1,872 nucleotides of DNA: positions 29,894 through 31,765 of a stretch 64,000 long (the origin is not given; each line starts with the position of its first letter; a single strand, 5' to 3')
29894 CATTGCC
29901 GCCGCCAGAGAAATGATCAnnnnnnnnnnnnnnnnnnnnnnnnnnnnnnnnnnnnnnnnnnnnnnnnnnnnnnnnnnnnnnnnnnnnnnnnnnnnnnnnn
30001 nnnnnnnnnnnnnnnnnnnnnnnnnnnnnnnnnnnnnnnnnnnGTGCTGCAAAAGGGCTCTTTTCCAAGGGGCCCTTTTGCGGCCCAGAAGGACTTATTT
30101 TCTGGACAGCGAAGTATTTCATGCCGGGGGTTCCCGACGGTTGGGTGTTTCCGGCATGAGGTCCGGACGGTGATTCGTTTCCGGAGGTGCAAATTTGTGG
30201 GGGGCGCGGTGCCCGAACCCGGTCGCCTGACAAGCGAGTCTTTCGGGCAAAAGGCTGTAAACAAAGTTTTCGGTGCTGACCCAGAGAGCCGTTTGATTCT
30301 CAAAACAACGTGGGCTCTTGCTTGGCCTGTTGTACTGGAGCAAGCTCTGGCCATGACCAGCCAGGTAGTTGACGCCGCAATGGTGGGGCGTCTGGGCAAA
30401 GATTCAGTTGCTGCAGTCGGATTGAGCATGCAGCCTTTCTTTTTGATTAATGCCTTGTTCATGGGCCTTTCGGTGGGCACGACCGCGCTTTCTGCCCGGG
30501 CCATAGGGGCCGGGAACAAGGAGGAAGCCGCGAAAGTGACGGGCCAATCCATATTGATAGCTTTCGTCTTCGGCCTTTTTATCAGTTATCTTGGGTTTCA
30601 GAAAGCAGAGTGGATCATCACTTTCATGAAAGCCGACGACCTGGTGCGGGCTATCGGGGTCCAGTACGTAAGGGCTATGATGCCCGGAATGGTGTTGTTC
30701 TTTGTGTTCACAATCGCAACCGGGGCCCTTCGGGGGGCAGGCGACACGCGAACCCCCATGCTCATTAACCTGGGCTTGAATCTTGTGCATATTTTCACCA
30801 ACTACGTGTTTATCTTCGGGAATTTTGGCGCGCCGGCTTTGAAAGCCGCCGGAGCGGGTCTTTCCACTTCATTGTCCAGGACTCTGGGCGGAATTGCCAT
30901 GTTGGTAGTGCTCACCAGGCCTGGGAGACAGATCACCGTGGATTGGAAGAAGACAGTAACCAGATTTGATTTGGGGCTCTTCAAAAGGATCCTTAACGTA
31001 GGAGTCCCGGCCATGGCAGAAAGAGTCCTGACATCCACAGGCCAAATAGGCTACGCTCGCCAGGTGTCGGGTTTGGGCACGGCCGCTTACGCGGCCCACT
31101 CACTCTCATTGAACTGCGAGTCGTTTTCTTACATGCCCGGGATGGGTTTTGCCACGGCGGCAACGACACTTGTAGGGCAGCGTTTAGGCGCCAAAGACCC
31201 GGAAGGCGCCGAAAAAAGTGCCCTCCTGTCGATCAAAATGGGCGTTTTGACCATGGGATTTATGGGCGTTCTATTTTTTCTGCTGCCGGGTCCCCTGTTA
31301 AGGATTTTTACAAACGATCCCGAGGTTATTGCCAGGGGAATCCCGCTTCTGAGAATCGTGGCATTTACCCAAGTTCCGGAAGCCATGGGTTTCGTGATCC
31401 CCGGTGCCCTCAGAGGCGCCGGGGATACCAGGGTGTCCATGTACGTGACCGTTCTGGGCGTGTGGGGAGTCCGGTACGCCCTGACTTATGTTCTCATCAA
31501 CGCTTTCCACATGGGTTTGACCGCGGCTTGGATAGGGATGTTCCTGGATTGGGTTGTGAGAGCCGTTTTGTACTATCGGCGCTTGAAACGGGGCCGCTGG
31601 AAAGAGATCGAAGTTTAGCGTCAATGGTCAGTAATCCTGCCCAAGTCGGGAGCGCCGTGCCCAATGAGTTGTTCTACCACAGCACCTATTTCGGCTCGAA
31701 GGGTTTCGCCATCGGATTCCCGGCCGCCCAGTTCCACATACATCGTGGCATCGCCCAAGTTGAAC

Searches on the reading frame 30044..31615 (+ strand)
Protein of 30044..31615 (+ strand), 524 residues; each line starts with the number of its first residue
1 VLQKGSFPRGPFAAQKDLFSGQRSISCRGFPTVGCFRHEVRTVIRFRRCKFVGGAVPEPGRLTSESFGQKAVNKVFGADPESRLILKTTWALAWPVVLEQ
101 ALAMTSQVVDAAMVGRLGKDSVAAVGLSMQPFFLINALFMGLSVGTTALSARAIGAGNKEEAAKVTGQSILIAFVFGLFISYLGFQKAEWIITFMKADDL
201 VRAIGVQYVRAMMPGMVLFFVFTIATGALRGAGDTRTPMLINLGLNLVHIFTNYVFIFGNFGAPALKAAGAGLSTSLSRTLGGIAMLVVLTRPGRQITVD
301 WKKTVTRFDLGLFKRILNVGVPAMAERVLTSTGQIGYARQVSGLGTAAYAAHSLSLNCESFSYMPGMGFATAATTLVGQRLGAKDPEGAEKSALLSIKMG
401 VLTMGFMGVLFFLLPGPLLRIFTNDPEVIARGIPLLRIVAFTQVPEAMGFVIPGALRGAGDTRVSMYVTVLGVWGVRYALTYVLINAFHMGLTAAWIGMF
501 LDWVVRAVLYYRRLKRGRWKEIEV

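Call 9: search_protein_families(library=pfam, proteins=[window:30044-31615:+])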
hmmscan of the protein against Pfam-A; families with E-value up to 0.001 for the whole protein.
window:30044-31615:+ (524 aa): 1 family
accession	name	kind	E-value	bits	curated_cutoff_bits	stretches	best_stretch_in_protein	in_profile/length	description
PF01554.23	MatE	-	2e-72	242.6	24.9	2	95-255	1-161/161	MatE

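Call 10: find_homologous_proteins(query=window:30197-31615:+)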
Query window:30197-31615:+ (473 aa): 7596 proteins with E <= 0.001 among 8000 candidates; the best 120 are listed.
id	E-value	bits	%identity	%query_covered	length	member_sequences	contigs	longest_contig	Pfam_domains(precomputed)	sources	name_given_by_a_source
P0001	0.0e+0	1026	100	100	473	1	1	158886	PF01554.24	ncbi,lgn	-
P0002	1.2e-243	827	82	100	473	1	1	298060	PF01554.24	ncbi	-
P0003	1.1e-233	794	78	100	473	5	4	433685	PF01554.24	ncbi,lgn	ncbi:MAG: MATE family efflux transporter [Bacillota bacterium]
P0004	5.5e-233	792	76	100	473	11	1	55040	PF01554.24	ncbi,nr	ncbi:MAG TPA: MATE family efflux transporter [Firmicutes bacterium]|nr:MATE family efflux transporte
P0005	1.4e-230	784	76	100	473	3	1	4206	PF01554.24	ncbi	-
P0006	9.4e-229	778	75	100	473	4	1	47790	PF01554.24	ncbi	-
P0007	6.5e-221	752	71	100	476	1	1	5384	PF01554.24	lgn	-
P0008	8.3e-221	752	73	100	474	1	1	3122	PF01554.24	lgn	-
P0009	5.7e-220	749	73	100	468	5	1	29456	PF01554.24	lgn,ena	-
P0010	2.0e-218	744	72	99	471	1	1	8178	PF01554.24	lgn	-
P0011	1.2e-217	741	71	100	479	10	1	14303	PF01554.24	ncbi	-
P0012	2.7e-216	737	74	96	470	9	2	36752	PF01554.24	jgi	jgi:putative MATE family efflux protein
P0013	5.8e-216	736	73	96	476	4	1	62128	PF01554.24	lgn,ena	-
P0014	6.0e-216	736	71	99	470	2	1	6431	PF01554.24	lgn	-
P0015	9.9e-216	735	74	96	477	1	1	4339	PF01554.24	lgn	-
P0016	1.5e-214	731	72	100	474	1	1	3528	PF01554.24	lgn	-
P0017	1.5e-214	731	73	96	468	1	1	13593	PF01554.24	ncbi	-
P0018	1.7e-214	731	72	100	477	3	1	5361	PF01554.24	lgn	-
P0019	2.2e-214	731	73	100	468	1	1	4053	PF01554.24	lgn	-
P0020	2.8e-214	730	73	94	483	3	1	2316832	PF01554.24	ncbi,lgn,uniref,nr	ncbi:MAG: MATE family efflux transporter [Candidatus Fermentithermobacillus carboniphilus]|uniref:Pr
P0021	9.9e-213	725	72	96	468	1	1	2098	PF01554.24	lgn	-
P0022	6.3e-212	723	73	96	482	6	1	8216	PF01554.24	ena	-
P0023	1.2e-211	722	71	99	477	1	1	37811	PF01554.24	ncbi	-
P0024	2.0e-211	721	72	96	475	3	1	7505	PF01554.24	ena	-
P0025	2.3e-210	717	72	99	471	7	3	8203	PF01554.24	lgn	-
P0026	3.2e-210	717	70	99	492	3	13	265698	PF01554.24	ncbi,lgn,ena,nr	ncbi:MAG TPA: MATE family efflux transporter [Firmicutes bacterium]|nr:MATE family efflux transporte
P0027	7.7e-210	716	70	100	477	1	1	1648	PF01554.24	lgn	-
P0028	3.7e-209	713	69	99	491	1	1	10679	PF01554.24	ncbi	-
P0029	3.1e-208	710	68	100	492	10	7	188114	PF01554.24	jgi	jgi:putative MATE family efflux protein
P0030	3.9e-207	707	73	96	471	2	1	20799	PF01554.24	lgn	-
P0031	1.1e-206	705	71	96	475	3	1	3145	PF01554.24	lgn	-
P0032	2.8e-206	704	67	100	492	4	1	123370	PF01554.24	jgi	-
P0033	7.7e-206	703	69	99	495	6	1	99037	PF01554.24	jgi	-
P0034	1.2e-203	695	70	96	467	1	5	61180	PF01554.24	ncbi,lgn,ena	-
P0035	1.1e-188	646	73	87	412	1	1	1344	PF01554.24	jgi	jgi:putative MATE family efflux protein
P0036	1.1e-187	643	67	92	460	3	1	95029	PF01554.24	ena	-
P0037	1.5e-176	606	61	94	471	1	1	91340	PF01554.24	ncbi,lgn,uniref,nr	ncbi:MATE family efflux transporter [Thermosediminibacter litoriperuensis]|uniref:Probable multidrug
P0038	3.6e-173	595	60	94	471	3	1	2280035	PF01554.24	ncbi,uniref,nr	ncbi:MATE efflux family protein [Thermosediminibacter oceani DSM 16646]|uniref:Probable multidrug re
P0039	1.4e-168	580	61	96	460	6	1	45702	PF01554.24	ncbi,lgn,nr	ncbi:MAG: MATE family efflux transporter [Firmicutes bacterium]|nr:MATE family efflux transporter [C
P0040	6.4e-165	568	58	94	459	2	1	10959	PF01554.24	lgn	-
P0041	9.9e-162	557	57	94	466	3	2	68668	PF01554.24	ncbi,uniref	ncbi:MATE family efflux transporter [Thermovenabulum sp.]|uniref:MATE family efflux transporter n=1 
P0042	1.5e-160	553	57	94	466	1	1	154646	PF01554.24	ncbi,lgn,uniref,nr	ncbi:MATE family efflux transporter [Thermovenabulum gondwanense]|uniref:Probable multidrug resistan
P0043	1.6e-160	553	57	94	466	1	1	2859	PF01554.24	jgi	-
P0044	2.1e-159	549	57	94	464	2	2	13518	PF01554.24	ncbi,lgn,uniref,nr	ncbi:Multidrug resistance protein MdtK [Fervidicola ferrireducens]|uniref:Probable multidrug resista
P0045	1.7e-158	546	56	95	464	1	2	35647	PF01554.24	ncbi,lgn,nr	ncbi:MAG: hypothetical protein PWP45_835 [Tepidanaerobacteraceae bacterium]|nr:hypothetical protein 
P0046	1.9e-156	540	56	95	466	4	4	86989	PF01554.24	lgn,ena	-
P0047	2.1e-154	533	55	94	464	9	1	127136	PF01554.24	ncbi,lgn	ncbi:MAG: MATE family efflux transporter [Bacillota bacterium]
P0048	2.4e-144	500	55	94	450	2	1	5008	PF01554.24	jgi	-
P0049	8.1e-144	498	55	94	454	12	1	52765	PF01554.24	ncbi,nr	ncbi:MAG: MATE family efflux transporter [Firmicutes bacterium]|nr:MATE family efflux transporter [B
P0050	2.5e-143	497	55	93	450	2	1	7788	PF01554.24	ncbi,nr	ncbi:MAG TPA: MATE family efflux transporter [Firmicutes bacterium]|nr:MATE family efflux transporte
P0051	2.8e-131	457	53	93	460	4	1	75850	PF01554.24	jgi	-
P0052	4.2e-130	453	52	95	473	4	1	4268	PF01554.24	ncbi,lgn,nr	ncbi:MAG: MATE family efflux transporter [Firmicutes bacterium]|nr:MATE family efflux transporter [B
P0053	1.4e-129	451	72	60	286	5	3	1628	PF01554.24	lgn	-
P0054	2.9e-129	450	50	92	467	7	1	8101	PF01554.24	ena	-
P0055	8.0e-128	445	50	93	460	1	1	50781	PF01554.24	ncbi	-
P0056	3.8e-127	443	50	93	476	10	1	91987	PF01554.24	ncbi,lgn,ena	-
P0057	1.0e-125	438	50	92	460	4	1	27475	PF01554.24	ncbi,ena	-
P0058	2.5e-125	437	49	94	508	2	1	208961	PF01554.24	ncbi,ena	-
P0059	9.8e-125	435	50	93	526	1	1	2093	PF01554.24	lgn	-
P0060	4.0e-124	433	50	95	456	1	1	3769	PF01554.24,PF03023.20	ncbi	-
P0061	4.2e-124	433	51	92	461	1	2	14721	PF01554.24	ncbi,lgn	-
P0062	1.3e-122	428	49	91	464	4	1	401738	PF01554.24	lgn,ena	-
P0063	1.3e-122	428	48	94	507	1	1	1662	PF01554.24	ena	-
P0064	2.0e-122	428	47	98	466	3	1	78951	PF01554.24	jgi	-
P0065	6.8e-122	426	48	94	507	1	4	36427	PF01554.24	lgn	-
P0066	1.4e-121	425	49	93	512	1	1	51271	PF01554.24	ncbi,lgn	-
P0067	2.4e-120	421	48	96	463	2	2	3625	PF01554.24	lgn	-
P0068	1.3e-119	418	49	92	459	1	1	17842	PF01554.24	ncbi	-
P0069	1.7e-119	418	45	99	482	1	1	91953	PF01554.24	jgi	-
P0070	1.8e-119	418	47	94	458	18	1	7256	PF01554.24,PF03023.20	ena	-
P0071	4.0e-119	417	47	97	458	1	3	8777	PF01554.24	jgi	-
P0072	4.4e-119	417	47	94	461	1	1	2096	PF01554.24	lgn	-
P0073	6.3e-119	416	48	93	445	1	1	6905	PF01554.24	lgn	-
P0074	2.0e-118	414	48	94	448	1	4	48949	PF01554.24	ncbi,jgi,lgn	-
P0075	2.6e-118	414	50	91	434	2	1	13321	PF01554.24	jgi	-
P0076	2.8e-118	414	48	99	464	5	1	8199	PF01554.24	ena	-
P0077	3.0e-118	414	44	97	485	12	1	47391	PF01554.24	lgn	-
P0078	4.6e-118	413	46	93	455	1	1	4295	PF01554.24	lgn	-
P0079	8.5e-118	412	47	94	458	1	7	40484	PF01554.24,PF03023.20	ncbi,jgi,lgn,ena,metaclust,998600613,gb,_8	metaclust:\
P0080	2.1e-117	411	47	94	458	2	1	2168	PF01554.24,PF03023.20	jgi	-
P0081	3.0e-117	411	49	92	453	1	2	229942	PF01554.24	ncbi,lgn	ncbi:MAG: MATE family efflux transporter [Bacillota bacterium]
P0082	3.4e-117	410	46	97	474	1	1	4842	PF01554.24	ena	-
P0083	3.6e-117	410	46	99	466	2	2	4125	PF01554.24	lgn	-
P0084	4.1e-117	410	46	96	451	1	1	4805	PF01554.24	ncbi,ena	-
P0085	4.5e-117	410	46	99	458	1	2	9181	PF01554.24,PF03023.20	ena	-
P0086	8.6e-117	409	48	94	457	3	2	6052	PF01554.24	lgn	-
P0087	1.2e-116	409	46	93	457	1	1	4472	PF01554.24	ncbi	-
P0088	1.4e-116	408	48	92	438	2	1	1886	PF01554.24,PF03023.20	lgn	-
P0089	1.8e-116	408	47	97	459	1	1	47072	PF01554.24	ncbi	-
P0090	1.9e-116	408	46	93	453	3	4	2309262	PF01554.24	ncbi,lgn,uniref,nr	ncbi:MATE family efflux transporter [Halanaerobium praevalens]|uniref:Probable multidrug resistance 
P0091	2.0e-116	408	48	92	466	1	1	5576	PF01554.24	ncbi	ncbi:MAG TPA: MATE family efflux transporter [Bacillota bacterium]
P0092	3.9e-116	407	46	94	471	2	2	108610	PF01554.24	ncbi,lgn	ncbi:MAG: MATE family efflux transporter [Bacillota bacterium]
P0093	6.3e-116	406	44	94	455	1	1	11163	PF01554.24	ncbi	-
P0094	1.4e-115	405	44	94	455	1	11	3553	PF01554.24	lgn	-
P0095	1.4e-115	405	44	94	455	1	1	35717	PF01554.24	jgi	jgi:putative MATE family efflux protein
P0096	1.6e-115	405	46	94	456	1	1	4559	PF01554.24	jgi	jgi:putative MATE family efflux protein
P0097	2.0e-115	405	44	94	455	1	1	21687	PF01554.24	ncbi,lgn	-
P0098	2.0e-115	404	47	95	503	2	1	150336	PF01554.24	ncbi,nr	ncbi:MAG: MATE family efflux transporter [Clostridia bacterium]|nr:MATE family efflux transporter [C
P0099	2.3e-115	404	44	94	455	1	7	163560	PF01554.24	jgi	jgi:putative MATE family efflux protein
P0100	2.6e-115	404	45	96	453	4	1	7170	PF01554.24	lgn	-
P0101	3.5e-115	404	47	94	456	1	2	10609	PF01554.24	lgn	-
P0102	4.7e-115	403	44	94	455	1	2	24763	PF01554.24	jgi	jgi:putative MATE family efflux protein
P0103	5.6e-115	403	46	93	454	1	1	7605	PF01554.24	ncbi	-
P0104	6.5e-115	403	46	98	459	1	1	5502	PF01554.24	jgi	jgi:putative MATE family efflux protein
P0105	7.3e-115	403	48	95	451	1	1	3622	PF01554.24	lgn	-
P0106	7.3e-115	403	46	94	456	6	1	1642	PF01554.24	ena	-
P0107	7.4e-115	403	48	92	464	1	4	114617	PF01554.24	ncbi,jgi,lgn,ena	-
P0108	9.2e-115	402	46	94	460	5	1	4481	PF01554.24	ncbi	-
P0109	1.4e-114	402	48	94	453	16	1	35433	PF01554.24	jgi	jgi:putative MATE family efflux protein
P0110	1.6e-114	402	45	93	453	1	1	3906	PF01554.24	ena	-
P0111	2.0e-114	401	46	94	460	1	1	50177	PF01554.24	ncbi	-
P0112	2.3e-114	401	46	99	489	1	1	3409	PF01554.24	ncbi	-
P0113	4.1e-114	400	45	96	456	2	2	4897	PF01554.24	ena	-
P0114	4.3e-114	400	44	96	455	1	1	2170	PF01554.24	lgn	-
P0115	4.8e-114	400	48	92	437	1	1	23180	PF01554.24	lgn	-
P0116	6.3e-114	400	46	92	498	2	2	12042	PF01554.24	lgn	-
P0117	8.1e-114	399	44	94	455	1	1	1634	PF01554.24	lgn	-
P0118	9.4e-114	399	45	94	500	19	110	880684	PF01554.24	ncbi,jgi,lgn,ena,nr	ncbi:MAG TPA: MATE family efflux transporter [Bacillota bacterium]|jgi:putative MATE family efflux p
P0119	9.7e-114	399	45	93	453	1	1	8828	PF01554.24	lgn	-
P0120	9.9e-114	399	47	93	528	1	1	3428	PF01554.24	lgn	-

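Call 11: find_related_loci(query=window:30293-31615:+, collection=genome_contigs, flank=3000)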
Query window:30293-31615:+ (441 aa) in genome_contigs; peptide patterns used: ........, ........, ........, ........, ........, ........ (x = any residue, [..] = any of these).
66 stretches matched a pattern; 33 encode a relative of the query (tblastn E <= 1e-3); 33 distinct loci.
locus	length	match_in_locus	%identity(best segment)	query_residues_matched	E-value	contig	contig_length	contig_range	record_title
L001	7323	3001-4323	84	1-441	0e+0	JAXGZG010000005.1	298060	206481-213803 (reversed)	MAG: Bacillota bacterium isolate AnMBR.bin531 bin531_5, whole genome shotgun sequence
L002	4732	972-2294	78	1-441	0e+0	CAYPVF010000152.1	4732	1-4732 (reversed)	MAG TPA_asm: uncultured Eubacteriales bacterium isolate binchicken_co45_35 genome assembly, contig: NODE_37223_length_47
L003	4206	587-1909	78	1-441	0e+0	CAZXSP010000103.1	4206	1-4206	MAG TPA_asm: uncultured Eubacteriales bacterium isolate binchicken_co39_245 genome assembly, contig: NODE_42970_length_4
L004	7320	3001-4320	78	2-441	0e+0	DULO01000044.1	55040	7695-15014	MAG TPA_asm: Candidatus Fermentithermobacillaceae bacterium isolate AS04akNAM_124 14116_AS04, whole genome shotgun seque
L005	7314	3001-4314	81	2-439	0e+0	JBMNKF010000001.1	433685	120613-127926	MAG: Bacillota bacterium isolate SBF912LR0HQ0015 contig_15884, whole genome shotgun sequence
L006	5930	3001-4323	76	1-441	0e+0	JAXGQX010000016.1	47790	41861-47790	MAG: Bacillota bacterium isolate AnMBR.bin336 bin336_16, whole genome shotgun sequence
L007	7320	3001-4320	74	2-441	0e+0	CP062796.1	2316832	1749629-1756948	MAG: Candidatus Fermentithermobacillus carboniphilus isolate Bu02 chromosome, complete genome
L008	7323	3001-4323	74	1-441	0e+0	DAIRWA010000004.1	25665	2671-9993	MAG TPA_asm: Bacillota bacterium isolate CTOTU40645 NODE_1117_length_25665_cov_3.100937, whole genome shotgun sequence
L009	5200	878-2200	71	1-441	0e+0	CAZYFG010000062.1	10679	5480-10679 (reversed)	MAG TPA_asm: uncultured Eubacteriales bacterium isolate SRP239243_co1_308 genome assembly, contig: NODE_10944_length_106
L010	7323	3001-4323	72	1-441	0e+0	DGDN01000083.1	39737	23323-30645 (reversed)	MAG TPA_asm: Candidatus Fermentithermobacillaceae bacterium UBA3951 UBA3951_contig_11742, whole genome shotgun sequence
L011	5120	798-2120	71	1-441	0e+0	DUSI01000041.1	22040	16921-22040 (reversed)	MAG TPA_asm: Candidatus Fermentithermobacillaceae bacterium isolate AS04akNAM_117 46365_AS04, whole genome shotgun seque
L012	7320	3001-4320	74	2-441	0e+0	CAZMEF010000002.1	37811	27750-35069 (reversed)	MAG TPA_asm: uncultured Eubacteriales bacterium isolate binchicken_co39_536 genome assembly, contig: NODE_2584_length_37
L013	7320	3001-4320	61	2-441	0e+0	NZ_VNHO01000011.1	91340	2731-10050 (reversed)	Thermosediminibacter litoriperuensis strain DSM 16647 Ga0056050_scaffold00011.11, whole genome shotgun sequence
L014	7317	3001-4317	63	2-441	7e-173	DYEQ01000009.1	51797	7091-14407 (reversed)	MAG TPA_asm: Candidatus Fermentithermobacillaceae bacterium isolate Tomsk_2_57_33 Tomsk_k141_1593, whole genome shotgun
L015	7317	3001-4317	63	2-441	2e-170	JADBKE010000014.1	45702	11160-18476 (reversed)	MAG: Candidatus Fermentithermobacillaceae bacterium isolate Bu31 contig_693_pilon_pilon_pilon, whole genome shotgun sequ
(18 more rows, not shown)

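Call 18: find_encoding_contigs(protein=P0001, flank=3000, max_places=3)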
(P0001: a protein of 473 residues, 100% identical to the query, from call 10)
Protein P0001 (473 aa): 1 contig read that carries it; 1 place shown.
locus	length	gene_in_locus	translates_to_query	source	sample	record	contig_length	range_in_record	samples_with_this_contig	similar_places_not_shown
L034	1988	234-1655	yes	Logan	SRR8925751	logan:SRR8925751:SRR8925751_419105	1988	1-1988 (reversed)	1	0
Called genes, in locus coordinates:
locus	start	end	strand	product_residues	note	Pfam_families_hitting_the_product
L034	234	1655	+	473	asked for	PF01554:MatE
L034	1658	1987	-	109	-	?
